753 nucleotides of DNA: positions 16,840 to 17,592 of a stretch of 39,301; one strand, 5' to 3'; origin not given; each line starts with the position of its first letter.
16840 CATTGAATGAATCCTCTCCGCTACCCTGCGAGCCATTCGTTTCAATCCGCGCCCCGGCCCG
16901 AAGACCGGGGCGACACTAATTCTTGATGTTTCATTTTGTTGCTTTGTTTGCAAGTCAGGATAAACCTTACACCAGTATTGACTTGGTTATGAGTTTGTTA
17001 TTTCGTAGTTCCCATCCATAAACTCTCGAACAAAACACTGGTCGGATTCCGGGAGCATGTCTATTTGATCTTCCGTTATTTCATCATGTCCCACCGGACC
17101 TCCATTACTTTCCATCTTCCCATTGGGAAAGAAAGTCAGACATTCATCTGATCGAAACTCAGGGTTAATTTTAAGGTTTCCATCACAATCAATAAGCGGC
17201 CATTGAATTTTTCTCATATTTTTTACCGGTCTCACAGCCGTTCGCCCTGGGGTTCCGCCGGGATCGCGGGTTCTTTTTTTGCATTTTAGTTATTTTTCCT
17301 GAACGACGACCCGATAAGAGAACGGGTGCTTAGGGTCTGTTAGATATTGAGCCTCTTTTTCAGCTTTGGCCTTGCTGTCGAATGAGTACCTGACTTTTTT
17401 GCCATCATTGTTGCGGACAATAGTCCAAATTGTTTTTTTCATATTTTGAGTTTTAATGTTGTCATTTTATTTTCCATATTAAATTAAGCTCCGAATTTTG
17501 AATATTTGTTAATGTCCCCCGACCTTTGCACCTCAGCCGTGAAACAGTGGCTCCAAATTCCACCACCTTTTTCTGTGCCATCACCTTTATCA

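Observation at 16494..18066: Self-contained A+T-rich moron between terL and gpW: three tiny ORFs plus an HTH gene (acr-aca-like anti-defence candidate)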

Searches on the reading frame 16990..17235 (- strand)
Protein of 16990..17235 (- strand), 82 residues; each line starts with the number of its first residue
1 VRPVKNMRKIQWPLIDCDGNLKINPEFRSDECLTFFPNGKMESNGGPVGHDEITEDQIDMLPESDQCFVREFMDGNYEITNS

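Call 4: search_protein_families(library=pfam, proteins=[window:16990-17235:-], max_evalue=1)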
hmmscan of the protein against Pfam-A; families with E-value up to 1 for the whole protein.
window:16990-17235:- (82 aa): 2 families
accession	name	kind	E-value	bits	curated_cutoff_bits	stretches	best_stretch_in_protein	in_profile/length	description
PF21207.3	GLOD4_N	-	0.043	14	27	1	4-15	10-21/42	Glyoxalase domain-containing protein 4, N-terminal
PF14304.11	CSTF_C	-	0.21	11.7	24.3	1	53-67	15-29/41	Transcription termination and cleavage factor C-terminal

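Call 5: search_protein_families(library=phrogs, proteins=[window:16990-17235:-], max_evalue=1)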
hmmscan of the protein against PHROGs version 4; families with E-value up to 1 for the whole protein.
window:16990-17235:- (82 aa): 1 family
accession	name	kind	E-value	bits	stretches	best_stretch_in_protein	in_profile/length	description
phrog_6306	-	unknown function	0.21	12.1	1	30-72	190-232/257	-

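Call 34: find_homologous_proteins(query=window:16990-17217:-, max_evalue=0.01)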
Query window:16990-17217:- (76 aa): 2 proteins with E <= 0.01 among 2 candidates.
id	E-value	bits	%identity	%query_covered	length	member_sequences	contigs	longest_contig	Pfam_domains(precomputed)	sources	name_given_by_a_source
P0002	3.3e-47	175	100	100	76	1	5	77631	-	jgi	jgi:hypothetical protein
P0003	2.4e-20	90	59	93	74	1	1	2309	-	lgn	-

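Call 36: find_encoding_contigs(protein=P0003, flank=5000, max_places=6)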
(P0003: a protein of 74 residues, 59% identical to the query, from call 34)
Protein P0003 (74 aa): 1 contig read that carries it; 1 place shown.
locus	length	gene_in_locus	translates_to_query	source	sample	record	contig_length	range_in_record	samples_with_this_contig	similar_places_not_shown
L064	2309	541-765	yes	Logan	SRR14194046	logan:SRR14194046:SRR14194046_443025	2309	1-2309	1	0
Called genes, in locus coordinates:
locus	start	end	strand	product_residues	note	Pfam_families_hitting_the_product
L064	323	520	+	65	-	-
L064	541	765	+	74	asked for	-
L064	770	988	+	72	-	PF13560:HTH_31, PF01381:HTH_3 (weak)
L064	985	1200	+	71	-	-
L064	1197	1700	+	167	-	-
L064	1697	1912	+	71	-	-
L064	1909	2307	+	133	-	?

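Call 52: search_protein_families(library=pfam, proteins=[P0003, L064:770-985:+], max_evalue=0.01)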
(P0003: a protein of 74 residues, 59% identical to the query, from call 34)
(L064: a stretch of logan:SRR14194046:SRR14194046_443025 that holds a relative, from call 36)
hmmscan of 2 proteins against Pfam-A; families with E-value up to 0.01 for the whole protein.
P0003 (74 aa): 0 families

L064:770-985:+ (72 aa): 4 families
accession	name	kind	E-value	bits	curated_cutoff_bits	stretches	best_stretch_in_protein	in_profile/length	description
PF13560.12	HTH_31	-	2.6e-08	34.5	27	1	6-44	4-43/64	Helix-turn-helix domain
PF01381.28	HTH_3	-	9.9e-07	29.2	23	1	8-44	1-37/55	Helix-turn-helix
PF13384.12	HTH_23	-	0.00053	20.2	24.6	1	14-37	15-38/50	Homeodomain-like domain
PF00376.29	MerR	-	0.0047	17.2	28.2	0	21-38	4-21/38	MerR family regulatory protein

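Call 65: predict_structure(alignment_id=A2)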
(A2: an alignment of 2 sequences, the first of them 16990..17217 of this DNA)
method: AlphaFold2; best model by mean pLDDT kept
length: 76 residues; sequences in the alignment: 2
mean_pLDDT: 86.7   pTM: 0.74
mean pLDDT of the five models: 86.7, 82.6, 81.4, 78.4, 71.9
residues with pLDDT >= 90: 41; 70-90: 29; 50-70: 3; < 50: 3
segments of 3 or more residues with pLDDT < 50: 74-76
pLDDT, mean of each block of 10 residues (from residue 1): 91 87 89 89 91 94 89 49
secondary structure, 60 per line:
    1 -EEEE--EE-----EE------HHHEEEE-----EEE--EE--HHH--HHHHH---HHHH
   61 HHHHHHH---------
elements in order: E2-5 E26-29 E35-37 H49-53 H57-67

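Call 70: fold_search(model_id=the predicted structure, library=pdb)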
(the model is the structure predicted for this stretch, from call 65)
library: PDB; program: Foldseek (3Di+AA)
matches with E <= 10: 44; with E <= 0.001: 0
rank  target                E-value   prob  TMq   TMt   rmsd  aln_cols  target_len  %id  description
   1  3kaj_B                3.0e+00  0.06  0.27  0.06   5.3        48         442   17  Apoenzyme structure of homoglutathione synthetase from Glycine max in open conformation (released 2009-12-22)
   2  8z5u_AR               3.7e+00  0.06  0.22  0.10   7.9        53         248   21  Cryo-EM structure of the rod-export apparatus with partial hook within the polar flagellar motor (released 2025-10-22)
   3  8z5u_A                3.9e+00  0.06  0.20  0.08   5.4        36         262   17  Cryo-EM structure of the rod-export apparatus with partial hook within the polar flagellar motor (released 2025-10-22)
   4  6ktr_C                4.2e+00  0.02  0.21  0.14   8.7        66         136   12  Crystal structure of fibroblast growth factor 19 in complex with Fab (released 2020-07-08)
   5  6jf2_A                5.1e+00  0.06  0.19  0.11   6.0        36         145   19  Crystal structure of a 20kDa fragment of FlgG (released 2019-07-17)
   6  8r8c                  5.4e+00  0.05  0.28  0.19   6.7        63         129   17  Structure of the N-terminal domain of CMA from Cucumis melo in complex with N-acetylgalactosamine (released 2023-12-27)
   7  5zg9_B                5.4e+00  0.01  0.18  0.17  13.7        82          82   17  Crystal structure of MoSub1-ssDNA complex in phosphate buffer (released 2019-03-27)
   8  1pwa                  5.8e+00  0.04  0.25  0.17   5.1        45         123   18  Crystal structure of Fibroblast Growth Factor 19 (released 2004-01-27)
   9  8z5u_AT               5.8e+00  0.04  0.22  0.10   7.8        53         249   21  Cryo-EM structure of the rod-export apparatus with partial hook within the polar flagellar motor (released 2025-10-22)
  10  4qwq_A                6.2e+00  0.02  0.23  0.19   9.8        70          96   16  Crystal structure of the DNA-binding domain of the response regulator SaeR from Staphylococcus aureus (released 2015-08-19)
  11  7ohw_V                6.2e+00  0.02  0.18  0.16   8.2        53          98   17  Nog1-TAP associated immature ribosomal particles from S. cerevisiae after rpL25 expression shut down, population B (released 2021-11-03)
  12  9yfl_H                6.6e+00  0.02  0.21  0.25  13.9        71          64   13  insect H/ACA snoRNP class I (released 2025-12-10)
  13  4ja0_B                6.6e+00  0.01  0.19  0.06  14.0        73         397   14  Crystal structure of the invertebrate bi-functional purine biosynthesis enzyme PAICS at 2.8 A resolution (released 2013-02-27)
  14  5o0o_C                7.1e+00  0.04  0.20  0.06   3.6        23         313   22  Deglycosylated Nogo Receptor with native disulfide structure 5 (released 2017-10-18)
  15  7cbm_Q                7.1e+00  0.04  0.19  0.08   5.5        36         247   19  Cryo-EM structure of the flagellar distal rod with partial hook from Salmonella (released 2021-04-28)
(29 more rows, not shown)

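Call 73: search_protein_families(library=ncbifam, proteins=[window:16990-17217:-], max_evalue=1)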
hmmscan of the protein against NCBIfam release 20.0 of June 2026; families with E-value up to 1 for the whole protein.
window:16990-17217:- (76 aa): 0 families

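Call 95: search_dna_similar(query=window:16990-17217:-, collection=phages, mode=protein, max_evalue=0.1)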
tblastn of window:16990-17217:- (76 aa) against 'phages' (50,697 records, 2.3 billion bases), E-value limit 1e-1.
No match.

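Call 107: fold_search(model_id=the predicted structure, library=viral)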
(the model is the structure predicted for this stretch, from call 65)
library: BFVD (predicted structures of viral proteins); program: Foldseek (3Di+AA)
matches with E <= 10: 129; with E <= 0.001: 0
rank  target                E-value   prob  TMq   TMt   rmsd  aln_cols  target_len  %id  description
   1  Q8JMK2                2.3e-01  0.21  0.31  0.14  14.5        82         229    8  Uncharacterized protein (Fragment) [White spot syndrome virus]
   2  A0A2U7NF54            3.4e-01  0.13  0.28  0.15  18.7        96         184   12  Baseplate hub subunit [Pseudomonas phage PspYZU05]
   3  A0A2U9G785            4.8e-01  0.11  0.26  0.07  16.4        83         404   14  Wsv497 [White spot syndrome virus]
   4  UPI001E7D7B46         6.2e-01  0.08  0.18  0.13   8.1        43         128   26  (no name look-up for this kind of identifier)
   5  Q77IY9                7.1e-01  0.20  0.27  0.06   6.8        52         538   21  Wsv508 [White spot syndrome virus (isolate Shrimp/China/Tongan/1996)]
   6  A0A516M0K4            1.1e+00  0.09  0.31  0.26  10.7        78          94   13  (no name in the UniProt tables at hand)
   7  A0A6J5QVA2            1.2e+00  0.04  0.21  0.11  12.9        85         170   12  Uncharacterized protein [uncultured Caudovirales phage]
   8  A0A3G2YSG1            1.4e+00  0.04  0.23  0.15  13.0        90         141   13  Uncharacterized protein [Serratia phage vB_SmaA_3M]
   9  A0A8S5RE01            1.6e+00  0.08  0.23  0.26   5.3        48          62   19  YopX protein [virus sp. ctkyY8]
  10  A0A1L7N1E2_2          1.9e+00  0.07  0.22  0.02   8.7        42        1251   24  DUF5675 domain-containing protein [Ralstonia phage RP31]
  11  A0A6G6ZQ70            2.0e+00  0.06  0.26  0.04  12.1        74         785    9  (no name in the UniProt tables at hand)
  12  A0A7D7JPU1            2.2e+00  0.02  0.18  0.05  18.5        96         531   12  Glycoprotein [Blattodean arli-related virus OKIAV101]
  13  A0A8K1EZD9            2.3e+00  0.02  0.20  0.15  12.4        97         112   13  (no name in the UniProt tables at hand)
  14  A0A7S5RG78            2.5e+00  0.09  0.37  0.33  10.4        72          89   18  (no name in the UniProt tables at hand)
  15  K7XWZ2                2.5e+00  0.02  0.21  0.17  15.7        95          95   10  (no name in the UniProt tables at hand)
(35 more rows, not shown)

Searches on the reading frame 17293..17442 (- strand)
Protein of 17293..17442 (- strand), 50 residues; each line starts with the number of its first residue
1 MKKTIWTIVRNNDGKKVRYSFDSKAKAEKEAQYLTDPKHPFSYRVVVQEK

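Call 4: search_protein_families(library=pfam, proteins=[window:17293-17442:-], max_evalue=1)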
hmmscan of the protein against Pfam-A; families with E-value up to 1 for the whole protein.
window:17293-17442:- (50 aa): 0 families

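Call 5: search_protein_families(library=phrogs, proteins=[window:17293-17442:-], max_evalue=1)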
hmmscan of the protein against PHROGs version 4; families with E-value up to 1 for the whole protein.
window:17293-17442:- (50 aa): 0 families

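Call 73: search_protein_families(library=ncbifam, proteins=[window:17293-17442:-], max_evalue=1)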
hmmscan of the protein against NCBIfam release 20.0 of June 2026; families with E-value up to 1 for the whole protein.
window:17293-17442:- (50 aa): 0 families

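Call 75: find_encoding_contigs(protein=window:17293-17442:-, flank=3000, max_places=8)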
Protein window:17293-17442:- (50 aa): 4 contigs read that carry it; 2 places shown.
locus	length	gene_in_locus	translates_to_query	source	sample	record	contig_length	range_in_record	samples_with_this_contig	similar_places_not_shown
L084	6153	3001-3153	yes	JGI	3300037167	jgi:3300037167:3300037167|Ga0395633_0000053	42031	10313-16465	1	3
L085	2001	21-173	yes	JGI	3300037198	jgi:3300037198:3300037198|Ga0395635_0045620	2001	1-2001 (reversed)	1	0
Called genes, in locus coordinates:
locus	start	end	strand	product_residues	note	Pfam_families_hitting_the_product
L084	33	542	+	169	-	-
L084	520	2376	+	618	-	PF05876:GpA_ATPase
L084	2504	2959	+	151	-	-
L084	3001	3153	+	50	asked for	-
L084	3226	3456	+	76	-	-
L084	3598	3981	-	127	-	-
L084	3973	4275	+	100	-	-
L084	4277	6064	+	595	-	PF05136:Phage_portal_2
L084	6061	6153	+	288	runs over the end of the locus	PF25145:NfeD1b_N (weak), PF01343:Peptidase_S49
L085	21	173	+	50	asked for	-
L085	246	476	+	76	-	-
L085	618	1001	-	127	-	-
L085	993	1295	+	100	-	-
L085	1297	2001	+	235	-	?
